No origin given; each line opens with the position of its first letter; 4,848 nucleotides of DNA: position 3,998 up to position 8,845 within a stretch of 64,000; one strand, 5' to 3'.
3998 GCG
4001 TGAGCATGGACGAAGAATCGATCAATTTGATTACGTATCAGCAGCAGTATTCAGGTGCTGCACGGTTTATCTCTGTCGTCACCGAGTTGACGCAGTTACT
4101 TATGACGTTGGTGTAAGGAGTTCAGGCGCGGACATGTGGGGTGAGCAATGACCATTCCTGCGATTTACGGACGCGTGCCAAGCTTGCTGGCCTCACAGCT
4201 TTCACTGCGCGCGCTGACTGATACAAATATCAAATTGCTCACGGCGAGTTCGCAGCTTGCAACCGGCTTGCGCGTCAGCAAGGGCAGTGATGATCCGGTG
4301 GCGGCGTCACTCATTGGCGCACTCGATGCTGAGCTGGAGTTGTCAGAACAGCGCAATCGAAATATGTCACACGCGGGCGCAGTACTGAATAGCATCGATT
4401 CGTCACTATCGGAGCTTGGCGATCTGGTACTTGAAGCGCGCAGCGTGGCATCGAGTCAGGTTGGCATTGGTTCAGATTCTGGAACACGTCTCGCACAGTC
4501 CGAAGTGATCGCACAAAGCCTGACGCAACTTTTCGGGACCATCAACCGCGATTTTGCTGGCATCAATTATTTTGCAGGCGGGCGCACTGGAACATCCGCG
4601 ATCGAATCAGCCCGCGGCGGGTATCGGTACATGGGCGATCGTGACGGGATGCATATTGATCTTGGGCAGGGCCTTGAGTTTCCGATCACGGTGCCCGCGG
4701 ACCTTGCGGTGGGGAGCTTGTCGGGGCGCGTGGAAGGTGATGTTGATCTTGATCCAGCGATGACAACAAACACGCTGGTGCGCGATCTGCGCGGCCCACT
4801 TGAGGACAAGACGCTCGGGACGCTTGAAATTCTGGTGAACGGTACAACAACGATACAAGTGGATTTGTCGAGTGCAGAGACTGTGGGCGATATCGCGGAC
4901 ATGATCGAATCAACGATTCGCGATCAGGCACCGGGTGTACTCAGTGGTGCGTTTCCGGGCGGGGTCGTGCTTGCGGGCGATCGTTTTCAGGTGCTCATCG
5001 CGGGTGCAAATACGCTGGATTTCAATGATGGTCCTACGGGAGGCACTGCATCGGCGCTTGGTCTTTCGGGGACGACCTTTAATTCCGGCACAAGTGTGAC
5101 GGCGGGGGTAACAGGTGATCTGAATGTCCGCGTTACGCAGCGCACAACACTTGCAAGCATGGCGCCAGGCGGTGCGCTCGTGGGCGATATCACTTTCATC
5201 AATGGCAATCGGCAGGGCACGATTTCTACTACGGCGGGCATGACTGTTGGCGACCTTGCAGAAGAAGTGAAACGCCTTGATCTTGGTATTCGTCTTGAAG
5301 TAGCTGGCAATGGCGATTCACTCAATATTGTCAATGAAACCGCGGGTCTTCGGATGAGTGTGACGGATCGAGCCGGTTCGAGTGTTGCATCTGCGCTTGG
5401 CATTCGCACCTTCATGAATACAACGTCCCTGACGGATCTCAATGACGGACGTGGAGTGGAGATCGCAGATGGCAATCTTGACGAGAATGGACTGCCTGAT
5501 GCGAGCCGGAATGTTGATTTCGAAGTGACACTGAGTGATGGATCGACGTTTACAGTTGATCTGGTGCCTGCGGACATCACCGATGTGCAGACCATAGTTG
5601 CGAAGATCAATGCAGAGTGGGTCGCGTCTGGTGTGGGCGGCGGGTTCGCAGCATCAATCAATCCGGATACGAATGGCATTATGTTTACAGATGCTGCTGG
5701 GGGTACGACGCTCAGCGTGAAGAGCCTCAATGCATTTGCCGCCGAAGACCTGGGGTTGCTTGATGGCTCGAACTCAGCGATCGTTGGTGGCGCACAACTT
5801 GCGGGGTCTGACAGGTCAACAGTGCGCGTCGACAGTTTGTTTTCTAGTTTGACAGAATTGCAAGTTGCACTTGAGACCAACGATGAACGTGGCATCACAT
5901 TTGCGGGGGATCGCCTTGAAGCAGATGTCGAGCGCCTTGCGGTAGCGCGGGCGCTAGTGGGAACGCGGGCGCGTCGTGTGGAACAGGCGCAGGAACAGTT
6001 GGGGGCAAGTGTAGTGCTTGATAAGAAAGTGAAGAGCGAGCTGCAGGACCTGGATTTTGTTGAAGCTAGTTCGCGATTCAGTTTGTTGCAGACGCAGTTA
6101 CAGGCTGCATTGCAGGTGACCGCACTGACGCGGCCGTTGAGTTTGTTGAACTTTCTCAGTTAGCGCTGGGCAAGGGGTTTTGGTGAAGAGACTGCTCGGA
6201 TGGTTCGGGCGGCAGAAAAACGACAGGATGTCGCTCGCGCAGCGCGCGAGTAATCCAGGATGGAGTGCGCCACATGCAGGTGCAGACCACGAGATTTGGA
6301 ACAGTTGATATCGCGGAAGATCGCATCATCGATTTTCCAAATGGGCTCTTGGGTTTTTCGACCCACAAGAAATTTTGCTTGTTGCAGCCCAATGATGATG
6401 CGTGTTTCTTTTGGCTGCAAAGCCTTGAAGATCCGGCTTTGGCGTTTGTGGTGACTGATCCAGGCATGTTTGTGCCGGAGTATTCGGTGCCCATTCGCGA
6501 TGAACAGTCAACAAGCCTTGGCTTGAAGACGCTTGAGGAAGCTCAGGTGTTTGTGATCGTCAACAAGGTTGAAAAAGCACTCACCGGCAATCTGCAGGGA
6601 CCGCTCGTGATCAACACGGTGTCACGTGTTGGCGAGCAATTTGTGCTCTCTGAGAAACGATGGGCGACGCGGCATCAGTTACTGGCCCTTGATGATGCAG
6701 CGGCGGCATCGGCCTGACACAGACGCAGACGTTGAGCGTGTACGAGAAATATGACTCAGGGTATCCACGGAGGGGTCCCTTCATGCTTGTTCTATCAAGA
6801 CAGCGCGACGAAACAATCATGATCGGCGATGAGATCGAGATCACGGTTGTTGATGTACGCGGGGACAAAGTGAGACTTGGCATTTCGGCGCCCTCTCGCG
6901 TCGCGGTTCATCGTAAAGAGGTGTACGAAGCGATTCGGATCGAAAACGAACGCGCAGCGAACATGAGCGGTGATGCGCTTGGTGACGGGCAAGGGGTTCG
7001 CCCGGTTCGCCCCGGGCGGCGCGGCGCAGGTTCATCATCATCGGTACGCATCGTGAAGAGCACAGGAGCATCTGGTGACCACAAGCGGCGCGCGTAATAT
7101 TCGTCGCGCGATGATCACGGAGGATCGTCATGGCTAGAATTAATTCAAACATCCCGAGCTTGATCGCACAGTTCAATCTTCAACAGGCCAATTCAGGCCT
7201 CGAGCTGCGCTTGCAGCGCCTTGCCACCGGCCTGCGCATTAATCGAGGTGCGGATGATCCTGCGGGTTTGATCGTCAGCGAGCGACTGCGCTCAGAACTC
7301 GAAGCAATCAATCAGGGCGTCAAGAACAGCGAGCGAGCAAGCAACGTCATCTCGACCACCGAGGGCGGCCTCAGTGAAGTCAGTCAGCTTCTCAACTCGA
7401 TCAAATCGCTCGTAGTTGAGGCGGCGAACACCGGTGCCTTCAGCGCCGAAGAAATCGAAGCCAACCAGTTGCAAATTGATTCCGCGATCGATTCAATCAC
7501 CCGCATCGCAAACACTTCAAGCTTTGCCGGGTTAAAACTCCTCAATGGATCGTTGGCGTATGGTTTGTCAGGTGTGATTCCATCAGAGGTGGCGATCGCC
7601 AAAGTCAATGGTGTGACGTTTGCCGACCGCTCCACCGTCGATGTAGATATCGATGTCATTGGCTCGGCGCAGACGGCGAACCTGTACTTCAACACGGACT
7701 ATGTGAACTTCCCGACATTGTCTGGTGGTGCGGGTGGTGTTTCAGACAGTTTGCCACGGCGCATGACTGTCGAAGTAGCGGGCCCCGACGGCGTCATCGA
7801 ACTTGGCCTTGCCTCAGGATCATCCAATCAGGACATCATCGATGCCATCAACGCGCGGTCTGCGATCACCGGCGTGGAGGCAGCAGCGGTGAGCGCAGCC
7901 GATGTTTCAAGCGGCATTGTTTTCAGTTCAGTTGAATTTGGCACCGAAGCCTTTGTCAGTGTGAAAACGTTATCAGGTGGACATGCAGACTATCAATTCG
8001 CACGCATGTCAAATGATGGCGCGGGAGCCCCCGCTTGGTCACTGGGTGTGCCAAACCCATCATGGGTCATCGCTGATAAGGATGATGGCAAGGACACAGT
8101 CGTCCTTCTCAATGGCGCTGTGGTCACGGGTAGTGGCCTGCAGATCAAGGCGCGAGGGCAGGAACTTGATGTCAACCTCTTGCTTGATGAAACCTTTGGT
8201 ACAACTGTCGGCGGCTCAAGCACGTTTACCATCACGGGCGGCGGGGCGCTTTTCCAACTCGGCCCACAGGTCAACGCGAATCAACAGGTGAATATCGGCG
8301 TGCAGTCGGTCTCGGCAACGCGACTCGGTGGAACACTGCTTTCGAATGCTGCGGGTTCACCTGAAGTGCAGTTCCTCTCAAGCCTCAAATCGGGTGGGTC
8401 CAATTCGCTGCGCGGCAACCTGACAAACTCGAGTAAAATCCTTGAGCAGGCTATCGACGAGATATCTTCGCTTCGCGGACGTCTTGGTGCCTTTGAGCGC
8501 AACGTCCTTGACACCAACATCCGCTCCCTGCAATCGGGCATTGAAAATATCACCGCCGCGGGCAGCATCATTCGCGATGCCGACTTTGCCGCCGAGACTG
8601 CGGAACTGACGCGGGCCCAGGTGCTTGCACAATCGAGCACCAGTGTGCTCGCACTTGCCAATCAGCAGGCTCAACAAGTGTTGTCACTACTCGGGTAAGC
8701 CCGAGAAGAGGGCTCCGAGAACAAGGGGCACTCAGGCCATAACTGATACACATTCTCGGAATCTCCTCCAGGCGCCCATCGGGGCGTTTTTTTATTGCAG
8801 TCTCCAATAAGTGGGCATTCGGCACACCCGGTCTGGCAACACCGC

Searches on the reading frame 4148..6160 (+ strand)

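Call 28: search_protein_families(library=pfam, proteins=[window:4148-6160:+], max_evalue=0.00001)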
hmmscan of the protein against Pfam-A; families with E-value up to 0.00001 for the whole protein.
window:4148-6160:+ (671 aa): 2 families
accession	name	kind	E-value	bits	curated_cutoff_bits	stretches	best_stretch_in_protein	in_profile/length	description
PF00700.27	Flagellin_C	-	1.3e-10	41.8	23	1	592-670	6-86/86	Bacterial flagellin C-terminal helical region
PF00669.25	Flagellin_N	-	1.1e-07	32.4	26.6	1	15-145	6-137/139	Bacterial flagellin N-terminal helical region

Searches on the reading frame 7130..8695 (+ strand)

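Call 28: search_protein_families(library=pfam, proteins=[window:7130-8695:+], max_evalue=0.00001)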
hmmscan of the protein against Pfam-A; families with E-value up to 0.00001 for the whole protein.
window:7130-8695:+ (522 aa): 3 families
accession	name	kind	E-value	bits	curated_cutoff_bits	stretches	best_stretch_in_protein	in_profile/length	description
PF00669.25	Flagellin_N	-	3.9e-29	101.9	26.6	1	4-141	1-137/139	Bacterial flagellin N-terminal helical region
PF00700.27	Flagellin_C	-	5.2e-18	65.6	23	1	437-521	3-86/86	Bacterial flagellin C-terminal helical region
PF07196.18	Flagellin_IN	-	6.9e-06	26.6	22.7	1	216-267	6-53/55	Flagellin hook IN motif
